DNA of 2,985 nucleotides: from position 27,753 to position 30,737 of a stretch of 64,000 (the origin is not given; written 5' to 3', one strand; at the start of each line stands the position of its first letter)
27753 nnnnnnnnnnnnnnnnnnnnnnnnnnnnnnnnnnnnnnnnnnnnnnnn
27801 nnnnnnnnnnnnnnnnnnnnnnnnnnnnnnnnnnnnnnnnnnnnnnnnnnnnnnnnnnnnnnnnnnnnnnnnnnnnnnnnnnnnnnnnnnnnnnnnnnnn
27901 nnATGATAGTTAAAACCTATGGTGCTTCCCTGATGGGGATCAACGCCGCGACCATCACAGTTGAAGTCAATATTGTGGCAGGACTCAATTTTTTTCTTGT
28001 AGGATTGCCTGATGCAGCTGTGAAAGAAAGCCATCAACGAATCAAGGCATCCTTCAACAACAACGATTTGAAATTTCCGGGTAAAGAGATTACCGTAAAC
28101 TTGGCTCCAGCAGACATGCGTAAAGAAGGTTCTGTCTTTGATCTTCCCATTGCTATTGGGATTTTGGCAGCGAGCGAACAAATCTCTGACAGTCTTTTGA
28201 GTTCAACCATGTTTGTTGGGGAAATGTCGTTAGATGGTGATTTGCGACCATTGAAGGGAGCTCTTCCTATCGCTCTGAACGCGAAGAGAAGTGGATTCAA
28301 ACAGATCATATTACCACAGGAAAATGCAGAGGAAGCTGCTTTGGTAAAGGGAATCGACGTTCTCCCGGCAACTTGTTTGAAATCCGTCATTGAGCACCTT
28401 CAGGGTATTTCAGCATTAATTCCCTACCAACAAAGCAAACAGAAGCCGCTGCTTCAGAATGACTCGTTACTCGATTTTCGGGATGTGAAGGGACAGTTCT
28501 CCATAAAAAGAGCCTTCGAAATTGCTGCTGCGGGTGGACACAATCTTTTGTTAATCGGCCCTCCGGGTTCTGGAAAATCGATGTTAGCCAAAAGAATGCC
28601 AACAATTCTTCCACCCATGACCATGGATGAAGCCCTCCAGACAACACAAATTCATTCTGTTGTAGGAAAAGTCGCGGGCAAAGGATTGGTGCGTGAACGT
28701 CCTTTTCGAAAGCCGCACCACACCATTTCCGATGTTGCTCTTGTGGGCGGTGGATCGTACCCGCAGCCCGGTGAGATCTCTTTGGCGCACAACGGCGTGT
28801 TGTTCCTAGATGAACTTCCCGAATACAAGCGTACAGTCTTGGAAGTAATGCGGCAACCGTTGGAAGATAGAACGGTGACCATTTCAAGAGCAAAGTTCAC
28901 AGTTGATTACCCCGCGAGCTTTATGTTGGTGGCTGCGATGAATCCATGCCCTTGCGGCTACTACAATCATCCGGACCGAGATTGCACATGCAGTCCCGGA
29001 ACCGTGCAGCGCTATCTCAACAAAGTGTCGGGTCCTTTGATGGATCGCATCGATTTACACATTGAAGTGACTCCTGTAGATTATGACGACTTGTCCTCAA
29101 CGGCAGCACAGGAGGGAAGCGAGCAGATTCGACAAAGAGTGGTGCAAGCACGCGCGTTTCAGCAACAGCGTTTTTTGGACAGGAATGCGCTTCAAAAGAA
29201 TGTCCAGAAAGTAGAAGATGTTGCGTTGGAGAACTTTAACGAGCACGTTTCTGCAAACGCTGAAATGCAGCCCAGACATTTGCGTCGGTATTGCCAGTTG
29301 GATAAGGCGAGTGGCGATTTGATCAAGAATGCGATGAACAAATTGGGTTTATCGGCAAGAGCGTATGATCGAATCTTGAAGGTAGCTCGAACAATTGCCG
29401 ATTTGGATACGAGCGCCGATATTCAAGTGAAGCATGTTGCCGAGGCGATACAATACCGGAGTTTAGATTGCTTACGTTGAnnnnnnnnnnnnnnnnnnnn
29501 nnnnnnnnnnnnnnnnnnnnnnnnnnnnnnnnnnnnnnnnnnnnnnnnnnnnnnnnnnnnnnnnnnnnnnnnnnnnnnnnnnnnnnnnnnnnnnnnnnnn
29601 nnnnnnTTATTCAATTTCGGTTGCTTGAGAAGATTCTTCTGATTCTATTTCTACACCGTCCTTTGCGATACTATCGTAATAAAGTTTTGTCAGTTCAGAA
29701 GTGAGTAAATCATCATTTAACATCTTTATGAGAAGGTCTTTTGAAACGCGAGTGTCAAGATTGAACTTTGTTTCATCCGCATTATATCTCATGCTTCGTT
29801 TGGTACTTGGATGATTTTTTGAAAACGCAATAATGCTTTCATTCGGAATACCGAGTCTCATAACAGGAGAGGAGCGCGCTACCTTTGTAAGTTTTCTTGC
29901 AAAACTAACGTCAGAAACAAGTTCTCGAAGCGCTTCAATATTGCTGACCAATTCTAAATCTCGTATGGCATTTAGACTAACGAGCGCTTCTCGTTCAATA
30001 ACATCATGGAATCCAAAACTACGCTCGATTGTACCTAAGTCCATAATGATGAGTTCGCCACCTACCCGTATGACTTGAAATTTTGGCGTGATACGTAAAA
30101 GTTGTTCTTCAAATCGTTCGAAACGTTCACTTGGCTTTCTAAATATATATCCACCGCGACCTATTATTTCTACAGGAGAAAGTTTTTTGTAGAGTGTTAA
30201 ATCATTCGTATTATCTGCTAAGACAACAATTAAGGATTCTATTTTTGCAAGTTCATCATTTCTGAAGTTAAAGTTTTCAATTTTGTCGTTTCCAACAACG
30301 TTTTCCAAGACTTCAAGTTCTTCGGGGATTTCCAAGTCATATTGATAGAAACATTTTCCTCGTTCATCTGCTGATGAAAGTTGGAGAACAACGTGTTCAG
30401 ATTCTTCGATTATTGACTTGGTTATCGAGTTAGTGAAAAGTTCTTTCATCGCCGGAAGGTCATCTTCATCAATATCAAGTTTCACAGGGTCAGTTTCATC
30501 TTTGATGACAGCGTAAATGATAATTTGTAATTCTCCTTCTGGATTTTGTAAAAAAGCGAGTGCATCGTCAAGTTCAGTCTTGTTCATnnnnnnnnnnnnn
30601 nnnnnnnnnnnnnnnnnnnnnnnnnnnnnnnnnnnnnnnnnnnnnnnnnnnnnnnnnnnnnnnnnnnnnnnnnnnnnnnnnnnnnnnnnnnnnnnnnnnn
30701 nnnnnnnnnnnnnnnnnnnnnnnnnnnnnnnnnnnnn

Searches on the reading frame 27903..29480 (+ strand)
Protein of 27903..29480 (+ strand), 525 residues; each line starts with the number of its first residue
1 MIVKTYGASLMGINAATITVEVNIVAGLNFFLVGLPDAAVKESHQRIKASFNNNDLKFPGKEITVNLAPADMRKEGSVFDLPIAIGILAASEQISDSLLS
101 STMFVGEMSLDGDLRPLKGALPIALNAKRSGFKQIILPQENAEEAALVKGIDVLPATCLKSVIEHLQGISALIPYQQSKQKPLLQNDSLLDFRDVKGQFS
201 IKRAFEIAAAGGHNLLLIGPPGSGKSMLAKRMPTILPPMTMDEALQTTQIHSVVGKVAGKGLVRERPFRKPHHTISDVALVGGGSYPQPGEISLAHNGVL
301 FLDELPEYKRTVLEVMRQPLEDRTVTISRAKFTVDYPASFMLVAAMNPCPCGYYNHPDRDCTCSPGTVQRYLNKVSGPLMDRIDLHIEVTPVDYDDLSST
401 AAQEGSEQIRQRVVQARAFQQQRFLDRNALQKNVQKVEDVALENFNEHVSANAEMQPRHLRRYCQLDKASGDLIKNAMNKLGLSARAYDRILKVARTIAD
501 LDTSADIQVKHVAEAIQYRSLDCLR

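Call 10: search_protein_families(library=pfam, proteins=[window:27903-29480:+], max_evalue=0.001)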
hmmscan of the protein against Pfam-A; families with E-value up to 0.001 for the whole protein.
window:27903-29480:+ (525 aa): 9 families
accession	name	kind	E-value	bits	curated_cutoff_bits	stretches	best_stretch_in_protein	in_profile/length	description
PF01078.27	Mg_chelatase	-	8.1e-98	326.3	20.3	1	191-395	1-205/207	Magnesium chelatase, subunit ChlI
PF13541.12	ChlI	-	1e-44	151.7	27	1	20-141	1-121/121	Subunit ChlI of Mg-chelatase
PF13335.12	Mg_chelatase_C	-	8.6e-32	110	26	1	404-519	2-94/94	Magnesium chelatase, subunit ChlI C-terminal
PF07728.20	AAA_5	-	2.5e-11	44.2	22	1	214-350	1-125/139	AAA domain (dynein-related subfamily)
PF00493.29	MCM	-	3.5e-08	33.3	23.3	1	288-356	113-180/224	MCM P-loop domain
PF05362.19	Lon_C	-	7.3e-05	22.9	21.1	1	51-145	84-176/205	Lon protease (S16) C-terminal proteolytic domain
PF20030.5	bpMoxR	-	7.4e-05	22.3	27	0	205-236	24-55/205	MoxR domain in the MoxR-vWA-beta-propeller ternary systems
PF00158.32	Sigma54_activat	-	0.00031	20.9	20.2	0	287-326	84-123/168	Sigma-54 interaction domain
PF13191.12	AAA_16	-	0.00077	20.4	32.6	0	202-236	13-48/167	AAA ATPase domain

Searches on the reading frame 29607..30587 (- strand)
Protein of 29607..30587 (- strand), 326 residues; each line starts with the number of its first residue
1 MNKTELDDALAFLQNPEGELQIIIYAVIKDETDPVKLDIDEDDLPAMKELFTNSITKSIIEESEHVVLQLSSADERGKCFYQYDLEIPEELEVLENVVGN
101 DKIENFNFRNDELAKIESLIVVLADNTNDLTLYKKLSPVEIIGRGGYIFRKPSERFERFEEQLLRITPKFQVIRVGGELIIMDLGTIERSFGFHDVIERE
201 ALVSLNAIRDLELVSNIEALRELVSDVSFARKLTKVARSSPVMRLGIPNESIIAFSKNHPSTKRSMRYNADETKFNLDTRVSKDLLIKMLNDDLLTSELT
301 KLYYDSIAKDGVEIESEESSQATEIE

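Call 10: search_protein_families(library=pfam, proteins=[window:29607-30587:-], max_evalue=0.001)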
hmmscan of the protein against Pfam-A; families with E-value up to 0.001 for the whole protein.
window:29607-30587:- (326 aa): 1 family
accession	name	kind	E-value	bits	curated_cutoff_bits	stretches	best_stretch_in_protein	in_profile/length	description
PF16162.10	KwaB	-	1.3e-37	130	26.3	1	114-300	2-186/186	Kiwa protein KwaB-like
